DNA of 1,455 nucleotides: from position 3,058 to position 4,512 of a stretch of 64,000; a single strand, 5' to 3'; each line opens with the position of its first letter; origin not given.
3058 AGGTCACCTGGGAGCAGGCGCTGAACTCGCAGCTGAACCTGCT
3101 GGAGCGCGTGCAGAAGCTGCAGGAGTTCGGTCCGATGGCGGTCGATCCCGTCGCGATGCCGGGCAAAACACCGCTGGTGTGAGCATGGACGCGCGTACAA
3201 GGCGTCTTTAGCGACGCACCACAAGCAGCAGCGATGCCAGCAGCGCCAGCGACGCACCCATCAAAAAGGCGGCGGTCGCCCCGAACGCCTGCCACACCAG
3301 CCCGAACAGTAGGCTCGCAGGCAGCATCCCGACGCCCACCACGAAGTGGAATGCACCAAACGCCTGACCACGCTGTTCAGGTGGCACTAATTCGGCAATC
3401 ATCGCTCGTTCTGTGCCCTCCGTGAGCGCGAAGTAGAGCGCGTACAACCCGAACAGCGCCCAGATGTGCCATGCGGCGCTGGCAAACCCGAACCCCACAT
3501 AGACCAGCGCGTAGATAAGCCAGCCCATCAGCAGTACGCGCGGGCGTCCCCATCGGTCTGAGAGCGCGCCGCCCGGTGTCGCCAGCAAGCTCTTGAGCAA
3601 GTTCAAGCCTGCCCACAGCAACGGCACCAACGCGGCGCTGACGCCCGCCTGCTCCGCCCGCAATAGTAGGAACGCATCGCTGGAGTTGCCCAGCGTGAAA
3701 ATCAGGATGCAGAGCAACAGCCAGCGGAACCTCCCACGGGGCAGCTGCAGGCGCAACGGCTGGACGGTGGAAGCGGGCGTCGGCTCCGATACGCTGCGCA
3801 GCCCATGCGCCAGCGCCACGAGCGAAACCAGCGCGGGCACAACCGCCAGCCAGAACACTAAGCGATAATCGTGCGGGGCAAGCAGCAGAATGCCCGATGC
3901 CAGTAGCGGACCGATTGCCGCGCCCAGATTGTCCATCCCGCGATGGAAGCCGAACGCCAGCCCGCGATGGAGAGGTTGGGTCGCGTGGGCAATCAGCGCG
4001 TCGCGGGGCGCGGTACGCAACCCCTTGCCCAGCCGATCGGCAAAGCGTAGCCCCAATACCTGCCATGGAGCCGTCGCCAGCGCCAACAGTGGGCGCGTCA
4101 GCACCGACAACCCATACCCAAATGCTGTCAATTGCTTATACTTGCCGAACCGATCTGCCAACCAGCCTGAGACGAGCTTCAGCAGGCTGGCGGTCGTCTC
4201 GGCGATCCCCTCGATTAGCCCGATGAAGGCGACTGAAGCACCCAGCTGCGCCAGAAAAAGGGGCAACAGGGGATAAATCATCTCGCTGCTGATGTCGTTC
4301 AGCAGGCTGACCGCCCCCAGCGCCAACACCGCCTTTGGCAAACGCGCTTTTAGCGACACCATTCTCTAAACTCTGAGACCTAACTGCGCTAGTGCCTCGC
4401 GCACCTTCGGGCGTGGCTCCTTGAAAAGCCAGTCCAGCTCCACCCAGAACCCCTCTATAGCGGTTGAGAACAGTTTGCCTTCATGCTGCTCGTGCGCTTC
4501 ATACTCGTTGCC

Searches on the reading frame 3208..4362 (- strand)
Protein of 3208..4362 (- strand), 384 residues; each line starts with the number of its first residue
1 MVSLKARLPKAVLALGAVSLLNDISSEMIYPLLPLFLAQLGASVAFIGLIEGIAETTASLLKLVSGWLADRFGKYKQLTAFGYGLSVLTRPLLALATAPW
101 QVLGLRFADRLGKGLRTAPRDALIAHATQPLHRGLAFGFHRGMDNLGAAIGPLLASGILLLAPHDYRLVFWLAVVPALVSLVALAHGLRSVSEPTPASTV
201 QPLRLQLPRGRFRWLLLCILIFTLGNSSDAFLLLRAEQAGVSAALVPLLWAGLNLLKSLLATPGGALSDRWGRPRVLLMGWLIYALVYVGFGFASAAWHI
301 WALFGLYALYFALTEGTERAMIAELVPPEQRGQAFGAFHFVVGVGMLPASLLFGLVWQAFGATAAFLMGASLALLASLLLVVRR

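Call 101: search_protein_families(library=pfam, proteins=[window:3208-4362:-], max_evalue=0.00001)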
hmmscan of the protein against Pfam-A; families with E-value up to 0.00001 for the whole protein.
window:3208-4362:- (384 aa): 2 families
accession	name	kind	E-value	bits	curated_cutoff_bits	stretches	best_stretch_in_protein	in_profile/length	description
PF07690.21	MFS_1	-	5e-43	147.8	33.4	2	17-248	3-242/347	Major Facilitator Superfamily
PF12832.13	MFS_1_like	-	3.3e-13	49.9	25.2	1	29-368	18-373/373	MFS_1 like family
